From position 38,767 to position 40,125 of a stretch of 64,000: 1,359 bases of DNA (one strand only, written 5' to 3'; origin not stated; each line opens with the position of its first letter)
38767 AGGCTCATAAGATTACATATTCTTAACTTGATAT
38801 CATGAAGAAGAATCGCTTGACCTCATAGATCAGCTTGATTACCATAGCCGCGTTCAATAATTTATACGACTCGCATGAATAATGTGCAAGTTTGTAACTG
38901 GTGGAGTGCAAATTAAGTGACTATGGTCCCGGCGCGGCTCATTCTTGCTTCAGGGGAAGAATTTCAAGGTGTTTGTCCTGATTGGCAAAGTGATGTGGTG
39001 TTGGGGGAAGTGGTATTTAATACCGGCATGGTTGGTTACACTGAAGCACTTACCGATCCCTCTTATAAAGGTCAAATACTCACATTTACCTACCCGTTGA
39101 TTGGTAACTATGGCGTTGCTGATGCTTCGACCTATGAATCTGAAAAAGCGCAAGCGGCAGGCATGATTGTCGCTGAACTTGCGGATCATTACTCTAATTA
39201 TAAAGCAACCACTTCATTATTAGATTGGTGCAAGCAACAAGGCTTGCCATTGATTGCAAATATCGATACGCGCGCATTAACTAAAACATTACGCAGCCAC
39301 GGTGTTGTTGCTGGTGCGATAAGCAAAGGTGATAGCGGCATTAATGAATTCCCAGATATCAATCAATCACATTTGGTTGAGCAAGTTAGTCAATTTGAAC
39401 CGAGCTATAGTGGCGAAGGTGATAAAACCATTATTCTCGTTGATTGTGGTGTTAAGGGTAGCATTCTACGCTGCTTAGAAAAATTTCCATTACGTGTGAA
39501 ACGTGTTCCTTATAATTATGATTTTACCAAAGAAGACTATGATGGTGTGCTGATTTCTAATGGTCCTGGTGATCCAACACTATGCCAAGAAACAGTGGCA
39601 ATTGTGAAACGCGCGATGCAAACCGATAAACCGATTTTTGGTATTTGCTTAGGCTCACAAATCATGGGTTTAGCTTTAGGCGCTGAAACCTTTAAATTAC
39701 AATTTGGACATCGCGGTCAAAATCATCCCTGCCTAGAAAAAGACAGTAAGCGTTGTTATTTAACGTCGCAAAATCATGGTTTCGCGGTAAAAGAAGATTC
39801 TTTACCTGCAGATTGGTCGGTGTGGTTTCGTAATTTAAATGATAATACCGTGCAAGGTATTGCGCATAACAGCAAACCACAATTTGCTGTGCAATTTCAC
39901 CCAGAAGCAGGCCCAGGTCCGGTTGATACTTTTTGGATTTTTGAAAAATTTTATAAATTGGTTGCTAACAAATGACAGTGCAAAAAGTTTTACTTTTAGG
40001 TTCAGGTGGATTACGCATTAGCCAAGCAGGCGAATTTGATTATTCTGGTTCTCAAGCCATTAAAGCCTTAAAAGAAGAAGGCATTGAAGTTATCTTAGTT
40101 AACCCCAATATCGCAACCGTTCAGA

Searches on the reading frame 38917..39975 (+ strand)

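Call 13: search_protein_families(library=pfam, proteins=[window:38917-39975:+], max_evalue=0.001)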
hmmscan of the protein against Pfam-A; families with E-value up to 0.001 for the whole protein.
window:38917-39975:+ (352 aa): 4 families
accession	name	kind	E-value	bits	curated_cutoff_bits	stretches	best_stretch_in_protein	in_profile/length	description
PF00117.34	GATase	-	4.8e-51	173.6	22.8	1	174-347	2-189/190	Glutamine amidotransferase class-I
PF00988.28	CPSase_sm_chain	-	5.8e-45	152.6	27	1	8-135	1-126/126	Carbamoyl-phosphate synthase small chain, CPSase domain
PF07722.19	Peptidase_C26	-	3.3e-09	37.3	20.5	1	226-258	94-126/219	Peptidase C26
PF01965.30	DJ-1_PfpI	-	0.00014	22.2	26.6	1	202-250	56-107/165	DJ-1/PfpI family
